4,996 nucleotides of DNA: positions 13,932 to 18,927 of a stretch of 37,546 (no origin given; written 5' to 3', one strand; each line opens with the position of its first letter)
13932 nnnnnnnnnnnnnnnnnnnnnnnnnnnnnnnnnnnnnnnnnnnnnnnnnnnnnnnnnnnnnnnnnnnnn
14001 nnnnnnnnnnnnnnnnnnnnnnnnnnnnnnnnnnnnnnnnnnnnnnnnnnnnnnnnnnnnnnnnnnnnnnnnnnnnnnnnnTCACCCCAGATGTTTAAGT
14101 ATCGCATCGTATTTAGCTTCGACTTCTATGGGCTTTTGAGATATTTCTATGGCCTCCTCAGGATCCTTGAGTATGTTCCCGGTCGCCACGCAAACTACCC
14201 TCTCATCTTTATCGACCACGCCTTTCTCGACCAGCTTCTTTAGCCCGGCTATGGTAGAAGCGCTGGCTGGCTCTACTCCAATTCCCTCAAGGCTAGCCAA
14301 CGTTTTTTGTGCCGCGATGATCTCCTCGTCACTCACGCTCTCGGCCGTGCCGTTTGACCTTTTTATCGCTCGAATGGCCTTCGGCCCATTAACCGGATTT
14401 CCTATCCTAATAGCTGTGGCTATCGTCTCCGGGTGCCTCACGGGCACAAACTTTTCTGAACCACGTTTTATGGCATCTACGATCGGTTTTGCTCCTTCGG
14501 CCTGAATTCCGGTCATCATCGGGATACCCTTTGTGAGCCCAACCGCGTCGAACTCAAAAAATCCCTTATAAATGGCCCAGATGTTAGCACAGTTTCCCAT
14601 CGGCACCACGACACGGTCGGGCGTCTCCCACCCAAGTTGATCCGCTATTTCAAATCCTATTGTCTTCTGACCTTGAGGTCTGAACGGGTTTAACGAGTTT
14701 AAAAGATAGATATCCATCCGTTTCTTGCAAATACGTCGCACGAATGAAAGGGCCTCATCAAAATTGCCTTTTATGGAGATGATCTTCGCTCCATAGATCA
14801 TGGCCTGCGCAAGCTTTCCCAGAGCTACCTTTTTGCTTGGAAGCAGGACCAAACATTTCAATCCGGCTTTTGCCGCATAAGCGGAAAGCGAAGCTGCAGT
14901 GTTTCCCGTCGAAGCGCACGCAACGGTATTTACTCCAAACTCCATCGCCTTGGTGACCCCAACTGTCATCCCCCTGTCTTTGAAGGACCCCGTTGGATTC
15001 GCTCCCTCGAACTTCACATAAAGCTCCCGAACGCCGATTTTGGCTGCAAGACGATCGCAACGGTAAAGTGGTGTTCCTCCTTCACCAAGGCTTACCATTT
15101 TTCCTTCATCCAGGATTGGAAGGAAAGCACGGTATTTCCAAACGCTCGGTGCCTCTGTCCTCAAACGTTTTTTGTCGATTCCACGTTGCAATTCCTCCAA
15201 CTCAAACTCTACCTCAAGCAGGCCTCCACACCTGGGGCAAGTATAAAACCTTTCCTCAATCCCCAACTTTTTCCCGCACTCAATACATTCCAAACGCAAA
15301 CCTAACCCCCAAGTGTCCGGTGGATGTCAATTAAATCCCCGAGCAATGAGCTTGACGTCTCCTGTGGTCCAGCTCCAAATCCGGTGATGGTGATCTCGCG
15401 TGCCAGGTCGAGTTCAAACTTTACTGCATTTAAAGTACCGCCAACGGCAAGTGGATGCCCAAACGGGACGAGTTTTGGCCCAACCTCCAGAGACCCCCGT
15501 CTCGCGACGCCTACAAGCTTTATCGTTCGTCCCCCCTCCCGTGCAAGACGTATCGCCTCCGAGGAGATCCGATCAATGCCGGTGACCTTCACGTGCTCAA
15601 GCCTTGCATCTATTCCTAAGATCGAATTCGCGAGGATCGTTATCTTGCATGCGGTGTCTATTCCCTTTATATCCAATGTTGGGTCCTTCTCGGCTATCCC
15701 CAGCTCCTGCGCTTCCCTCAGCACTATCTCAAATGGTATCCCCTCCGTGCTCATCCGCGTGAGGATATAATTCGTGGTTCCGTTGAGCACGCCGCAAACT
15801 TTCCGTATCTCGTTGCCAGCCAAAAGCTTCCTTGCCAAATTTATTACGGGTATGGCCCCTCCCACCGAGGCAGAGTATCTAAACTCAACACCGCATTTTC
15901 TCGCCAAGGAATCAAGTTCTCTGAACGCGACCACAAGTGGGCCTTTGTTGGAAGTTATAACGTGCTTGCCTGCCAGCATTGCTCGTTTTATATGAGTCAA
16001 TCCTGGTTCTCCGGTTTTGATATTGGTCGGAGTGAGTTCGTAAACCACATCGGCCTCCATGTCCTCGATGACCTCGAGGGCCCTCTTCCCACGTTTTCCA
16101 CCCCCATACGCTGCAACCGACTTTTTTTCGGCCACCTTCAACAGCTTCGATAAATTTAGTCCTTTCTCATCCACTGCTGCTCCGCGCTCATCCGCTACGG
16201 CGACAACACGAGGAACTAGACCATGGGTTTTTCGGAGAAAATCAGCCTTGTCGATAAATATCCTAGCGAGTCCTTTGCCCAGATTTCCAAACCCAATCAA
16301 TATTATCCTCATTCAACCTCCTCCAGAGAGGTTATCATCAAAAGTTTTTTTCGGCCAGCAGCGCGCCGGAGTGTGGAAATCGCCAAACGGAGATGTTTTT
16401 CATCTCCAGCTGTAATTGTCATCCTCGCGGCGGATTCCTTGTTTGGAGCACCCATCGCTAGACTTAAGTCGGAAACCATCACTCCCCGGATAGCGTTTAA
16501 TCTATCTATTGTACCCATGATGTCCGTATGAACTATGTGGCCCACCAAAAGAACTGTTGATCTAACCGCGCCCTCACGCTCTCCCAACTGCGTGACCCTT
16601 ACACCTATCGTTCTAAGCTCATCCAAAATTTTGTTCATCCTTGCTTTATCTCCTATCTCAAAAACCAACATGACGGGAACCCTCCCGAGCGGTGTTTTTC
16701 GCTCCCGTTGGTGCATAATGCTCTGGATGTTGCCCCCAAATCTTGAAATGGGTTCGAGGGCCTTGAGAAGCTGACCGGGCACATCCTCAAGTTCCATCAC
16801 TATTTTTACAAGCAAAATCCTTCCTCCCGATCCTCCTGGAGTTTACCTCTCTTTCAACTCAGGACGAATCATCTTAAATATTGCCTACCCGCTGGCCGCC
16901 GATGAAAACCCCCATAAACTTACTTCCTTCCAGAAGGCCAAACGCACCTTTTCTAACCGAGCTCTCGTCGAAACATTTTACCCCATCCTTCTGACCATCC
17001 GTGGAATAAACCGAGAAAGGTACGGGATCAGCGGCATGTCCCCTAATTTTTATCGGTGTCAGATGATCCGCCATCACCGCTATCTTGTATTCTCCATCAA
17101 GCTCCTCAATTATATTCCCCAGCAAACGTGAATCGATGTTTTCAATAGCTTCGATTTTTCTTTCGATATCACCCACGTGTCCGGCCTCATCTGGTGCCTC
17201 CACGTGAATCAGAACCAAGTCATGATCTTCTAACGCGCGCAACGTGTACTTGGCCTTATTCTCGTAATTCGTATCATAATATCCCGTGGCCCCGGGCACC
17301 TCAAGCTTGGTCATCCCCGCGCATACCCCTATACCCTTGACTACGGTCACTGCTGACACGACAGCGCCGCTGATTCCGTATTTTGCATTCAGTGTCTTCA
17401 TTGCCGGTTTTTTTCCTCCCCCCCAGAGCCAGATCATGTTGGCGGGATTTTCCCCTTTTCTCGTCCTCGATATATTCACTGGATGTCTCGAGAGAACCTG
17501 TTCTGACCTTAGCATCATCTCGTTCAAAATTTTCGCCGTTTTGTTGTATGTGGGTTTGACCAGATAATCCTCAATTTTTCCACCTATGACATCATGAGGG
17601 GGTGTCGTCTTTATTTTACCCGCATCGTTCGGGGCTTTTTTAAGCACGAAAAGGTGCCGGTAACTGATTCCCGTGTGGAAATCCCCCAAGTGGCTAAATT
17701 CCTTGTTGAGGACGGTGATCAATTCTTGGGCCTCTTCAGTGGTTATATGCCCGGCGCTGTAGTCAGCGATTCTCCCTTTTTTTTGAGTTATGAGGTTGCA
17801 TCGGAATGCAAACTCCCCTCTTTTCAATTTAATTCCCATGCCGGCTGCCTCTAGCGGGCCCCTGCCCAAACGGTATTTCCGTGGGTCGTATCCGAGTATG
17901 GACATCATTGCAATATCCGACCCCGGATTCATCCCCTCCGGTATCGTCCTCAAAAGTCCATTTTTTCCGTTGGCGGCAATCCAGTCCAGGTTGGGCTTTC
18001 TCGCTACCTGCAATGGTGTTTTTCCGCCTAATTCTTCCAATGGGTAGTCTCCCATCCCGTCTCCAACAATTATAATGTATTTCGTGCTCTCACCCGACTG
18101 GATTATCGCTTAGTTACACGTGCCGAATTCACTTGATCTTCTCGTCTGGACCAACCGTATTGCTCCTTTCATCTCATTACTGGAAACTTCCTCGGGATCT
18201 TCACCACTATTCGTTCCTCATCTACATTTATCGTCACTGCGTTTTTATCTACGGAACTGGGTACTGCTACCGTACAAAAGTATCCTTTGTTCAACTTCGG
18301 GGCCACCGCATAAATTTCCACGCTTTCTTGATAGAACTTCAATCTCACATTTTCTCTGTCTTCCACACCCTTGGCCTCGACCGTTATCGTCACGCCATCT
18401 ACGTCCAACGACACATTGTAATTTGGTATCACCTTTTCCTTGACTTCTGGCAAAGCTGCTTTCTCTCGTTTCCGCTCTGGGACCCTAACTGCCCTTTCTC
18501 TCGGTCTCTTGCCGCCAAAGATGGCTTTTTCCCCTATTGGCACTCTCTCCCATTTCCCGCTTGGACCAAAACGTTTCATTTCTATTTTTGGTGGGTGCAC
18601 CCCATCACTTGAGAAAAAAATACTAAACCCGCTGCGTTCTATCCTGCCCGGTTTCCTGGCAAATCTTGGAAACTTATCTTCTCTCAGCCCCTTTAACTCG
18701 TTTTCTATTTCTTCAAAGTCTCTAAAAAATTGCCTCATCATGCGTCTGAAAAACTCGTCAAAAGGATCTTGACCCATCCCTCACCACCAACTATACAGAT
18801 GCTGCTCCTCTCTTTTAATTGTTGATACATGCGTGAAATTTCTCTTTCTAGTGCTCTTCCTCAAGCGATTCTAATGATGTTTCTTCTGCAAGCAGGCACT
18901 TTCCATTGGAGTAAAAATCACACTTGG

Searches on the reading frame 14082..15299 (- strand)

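Call 8: search_protein_families(library=pfam, proteins=[window:14082-15299:-], max_evalue=0.001)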
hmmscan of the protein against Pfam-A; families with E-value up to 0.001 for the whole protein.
window:14082-15299:- (405 aa): 2 families
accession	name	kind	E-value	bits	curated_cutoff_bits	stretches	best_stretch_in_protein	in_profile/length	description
PF00291.31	PALP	-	9.2e-79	265.3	35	1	69-374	1-295/295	Pyridoxal-phosphate dependent enzyme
PF23455.1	DUF7129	-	0.00096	19.3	30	0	4-27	13-36/45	Domain of unknown function (DUF7129)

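Call 51: search_protein_families(library=ncbifam, proteins=[window:14082-15299:-], max_evalue=0.001)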
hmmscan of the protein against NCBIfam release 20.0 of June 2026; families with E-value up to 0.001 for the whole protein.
window:14082-15299:- (405 aa): 45 families (the best 25 are shown)
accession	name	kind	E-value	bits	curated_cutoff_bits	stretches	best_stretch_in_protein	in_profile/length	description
TIGR00260.1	thrC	equivalog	2.2e-110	369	167.1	1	53-381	1-340/340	threonine synthase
NF006050.0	PRK08197.1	equivalog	3e-96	322.7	303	1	2-382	8-387/406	threonine synthase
NF004170.0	PRK05638.1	equivalog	2.3e-82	276.9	421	1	3-379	2-358/442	threonine synthase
NF004996.0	PRK06381.1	equivalog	5.8e-57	193.1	266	1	74-375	14-317/319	threonine synthase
NF005035.0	PRK06450.1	equivalog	3e-50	170.9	301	1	2-378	3-336/338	threonine synthase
NF006205.0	PRK08329.1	equivalog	2.4e-47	161.6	358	1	3-378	2-345/347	threonine synthase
TIGR03844.1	cysteate_syn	equivalog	3.6e-26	91.9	324.9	1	2-388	2-391/398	cysteate synthase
TIGR01127.1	ilvA_1Cterm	equivalog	4.4e-25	88.5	378.75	1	76-376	1-286/380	threonine ammonia-lyase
NF006390.0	PRK08639.1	equivalog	2.9e-21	75.9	421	1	76-375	26-313/418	threonine ammonia-lyase IlvA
NF006094.0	PRK08246.1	subfamily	4.4e-20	72.3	331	1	76-374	24-301/310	serine/threonine dehydratase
NF006389.0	PRK08638.1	equivalog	8.9e-20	70.9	453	1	76-376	28-315/333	bifunctional threonine ammonia-lyase/L-serine ammonia-lyase TdcB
NF005680.0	PRK07476.1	equivalog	4.8e-19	68.5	413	1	76-377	24-311/326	hydroxyectoine utilization dehydratase EutB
TIGR02079.1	THD1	equivalog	9.8e-18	64.1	440.55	1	76-375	17-305/410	threonine ammonia-lyase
TIGR01124.1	ilvA_2Cterm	equivalog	2.7e-16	59.2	411.3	1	76-375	18-304/499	threonine ammonia-lyase, biosynthetic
NF005292.0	PRK06815.1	equivalog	6.3e-16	58.3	371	1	76-360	22-294/320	threonine/serine dehydratase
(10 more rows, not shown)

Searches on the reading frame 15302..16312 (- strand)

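Call 8: search_protein_families(library=pfam, proteins=[window:15302-16312:-], max_evalue=0.001)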
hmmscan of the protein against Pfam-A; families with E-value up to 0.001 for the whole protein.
window:15302-16312:- (336 aa): 3 families
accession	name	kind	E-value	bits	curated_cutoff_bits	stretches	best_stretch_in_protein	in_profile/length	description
PF00742.24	Homoserine_dh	-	7.9e-56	189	22.9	1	155-328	1-173/173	Homoserine dehydrogenase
PF03447.22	NAD_binding_3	-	7.4e-05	23.9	24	1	7-146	1-115/116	Homoserine dehydrogenase, NAD binding domain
PF00208.27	ELFV_dehydrog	-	0.00053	20.2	23.4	0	3-69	35-92/241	Glutamate/Leucine/Phenylalanine/Valine dehydrogenase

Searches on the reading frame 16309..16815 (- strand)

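Call 8: search_protein_families(library=pfam, proteins=[window:16309-16815:-], max_evalue=0.001)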
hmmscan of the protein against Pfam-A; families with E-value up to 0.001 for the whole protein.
window:16309-16815:- (168 aa): 2 families
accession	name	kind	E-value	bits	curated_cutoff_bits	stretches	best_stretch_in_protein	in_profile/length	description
PF01842.31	ACT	-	1.9e-07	31.2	27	1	5-70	3-64/66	ACT domain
PF04455.17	Saccharop_dh_N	-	3.7e-05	24.5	23.5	0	87-153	3-70/100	LOR/SDH bifunctional enzyme conserved region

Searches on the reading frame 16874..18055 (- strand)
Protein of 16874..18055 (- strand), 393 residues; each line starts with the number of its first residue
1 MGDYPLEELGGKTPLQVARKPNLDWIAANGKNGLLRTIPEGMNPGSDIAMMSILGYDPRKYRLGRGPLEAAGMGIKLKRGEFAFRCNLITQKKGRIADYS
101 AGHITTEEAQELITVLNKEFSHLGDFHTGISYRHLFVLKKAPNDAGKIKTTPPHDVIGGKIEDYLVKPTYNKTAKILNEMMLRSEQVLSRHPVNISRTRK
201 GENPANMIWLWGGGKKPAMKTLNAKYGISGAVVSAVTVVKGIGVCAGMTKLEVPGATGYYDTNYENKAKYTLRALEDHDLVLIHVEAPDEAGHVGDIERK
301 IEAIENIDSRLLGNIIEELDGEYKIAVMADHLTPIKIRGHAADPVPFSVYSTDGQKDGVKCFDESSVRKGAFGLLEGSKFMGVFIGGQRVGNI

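Call 8: search_protein_families(library=pfam, proteins=[window:16874-18055:-], max_evalue=0.001)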
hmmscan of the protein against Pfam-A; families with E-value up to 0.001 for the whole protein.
window:16874-18055:- (393 aa): 3 families
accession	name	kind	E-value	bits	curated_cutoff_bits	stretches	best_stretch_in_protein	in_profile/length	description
PF10143.14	PhosphMutase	-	4.1e-60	203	21.5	1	27-194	1-170/170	2,3-bisphosphoglycerate-independent phosphoglycerate mutase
PF01676.23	Metalloenzyme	-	4.5e-41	141.5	24.3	1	1-380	11-245/252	Metalloenzyme superfamily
PF01663.27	Phosphodiest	-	5.6e-05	23.3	23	1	268-331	157-219/342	Type I phosphodiesterase / nucleotide pyrophosphatase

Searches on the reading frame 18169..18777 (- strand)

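Call 9: search_protein_families(library=pfam, proteins=[window:18169-18777:-], max_evalue=0.001)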
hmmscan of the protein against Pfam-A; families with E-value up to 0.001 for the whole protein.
window:18169-18777:- (202 aa): 0 families

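Call 51: search_protein_families(library=ncbifam, proteins=[window:18169-18777:-], max_evalue=0.001)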
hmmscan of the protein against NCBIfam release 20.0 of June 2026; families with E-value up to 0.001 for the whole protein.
window:18169-18777:- (202 aa): 1 family
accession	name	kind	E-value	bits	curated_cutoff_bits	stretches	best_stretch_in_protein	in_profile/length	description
NF041800.1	Hsp20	equivalog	0.00058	19.5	140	0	107-182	63-135/162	archaeal heat shock protein Hsp20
